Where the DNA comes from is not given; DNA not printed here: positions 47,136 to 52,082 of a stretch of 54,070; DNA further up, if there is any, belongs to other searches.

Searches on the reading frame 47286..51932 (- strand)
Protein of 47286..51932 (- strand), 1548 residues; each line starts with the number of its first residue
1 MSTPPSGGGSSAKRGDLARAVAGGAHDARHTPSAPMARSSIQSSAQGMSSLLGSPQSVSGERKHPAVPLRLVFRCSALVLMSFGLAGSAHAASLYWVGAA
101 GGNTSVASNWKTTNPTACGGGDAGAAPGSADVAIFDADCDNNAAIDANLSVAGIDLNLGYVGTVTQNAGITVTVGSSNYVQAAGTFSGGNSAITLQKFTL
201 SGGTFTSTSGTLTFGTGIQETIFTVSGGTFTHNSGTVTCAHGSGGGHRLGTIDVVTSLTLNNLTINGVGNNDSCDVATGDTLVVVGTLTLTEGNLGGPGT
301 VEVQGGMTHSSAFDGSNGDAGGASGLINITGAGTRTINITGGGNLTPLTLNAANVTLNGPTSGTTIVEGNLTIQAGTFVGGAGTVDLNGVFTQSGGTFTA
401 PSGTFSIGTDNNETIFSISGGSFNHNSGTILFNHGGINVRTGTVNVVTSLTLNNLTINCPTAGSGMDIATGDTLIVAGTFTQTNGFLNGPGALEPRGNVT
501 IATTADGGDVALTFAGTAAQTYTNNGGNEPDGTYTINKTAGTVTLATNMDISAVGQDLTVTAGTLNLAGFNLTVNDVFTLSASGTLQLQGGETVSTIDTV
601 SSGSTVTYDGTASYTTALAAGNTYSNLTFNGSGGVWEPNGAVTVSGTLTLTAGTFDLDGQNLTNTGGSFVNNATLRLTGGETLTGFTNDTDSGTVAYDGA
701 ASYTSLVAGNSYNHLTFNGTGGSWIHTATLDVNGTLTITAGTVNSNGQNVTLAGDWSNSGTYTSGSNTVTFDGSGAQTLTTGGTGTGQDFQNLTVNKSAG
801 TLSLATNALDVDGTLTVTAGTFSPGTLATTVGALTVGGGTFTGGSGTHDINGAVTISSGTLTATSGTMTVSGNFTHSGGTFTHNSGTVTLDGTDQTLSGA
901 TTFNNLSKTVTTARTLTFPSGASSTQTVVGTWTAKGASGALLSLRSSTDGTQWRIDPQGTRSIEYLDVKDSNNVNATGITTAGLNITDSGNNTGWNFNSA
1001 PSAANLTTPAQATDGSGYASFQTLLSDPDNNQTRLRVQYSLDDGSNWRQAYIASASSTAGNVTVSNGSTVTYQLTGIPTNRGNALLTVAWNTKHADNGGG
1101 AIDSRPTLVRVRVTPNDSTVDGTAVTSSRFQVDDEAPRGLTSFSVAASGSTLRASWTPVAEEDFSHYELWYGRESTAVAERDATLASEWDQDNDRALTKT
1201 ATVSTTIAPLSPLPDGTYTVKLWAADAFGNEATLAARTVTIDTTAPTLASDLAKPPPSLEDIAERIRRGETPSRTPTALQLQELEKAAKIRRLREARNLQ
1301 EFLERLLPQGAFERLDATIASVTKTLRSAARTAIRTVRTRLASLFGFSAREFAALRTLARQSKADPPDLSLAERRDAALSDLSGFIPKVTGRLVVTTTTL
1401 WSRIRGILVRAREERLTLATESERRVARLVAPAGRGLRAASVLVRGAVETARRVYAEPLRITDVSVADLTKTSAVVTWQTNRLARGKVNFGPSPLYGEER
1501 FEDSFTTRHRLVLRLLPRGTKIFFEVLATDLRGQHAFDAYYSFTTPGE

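Call 25: search_protein_families(library=pfam, proteins=[window:47286-51932:-])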
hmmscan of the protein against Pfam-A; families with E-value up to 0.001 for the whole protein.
window:47286-51932:- (1548 aa): 2 families
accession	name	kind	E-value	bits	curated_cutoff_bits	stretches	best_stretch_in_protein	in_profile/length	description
PF13750.12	Big_3_3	-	7.4e-05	22.9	27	0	1210-1249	9-49/157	Bacterial Ig-like domain (group 3)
PF19077.6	Big_13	-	0.00014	22.8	27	1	1181-1243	39-102/102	Bacterial Ig-like domain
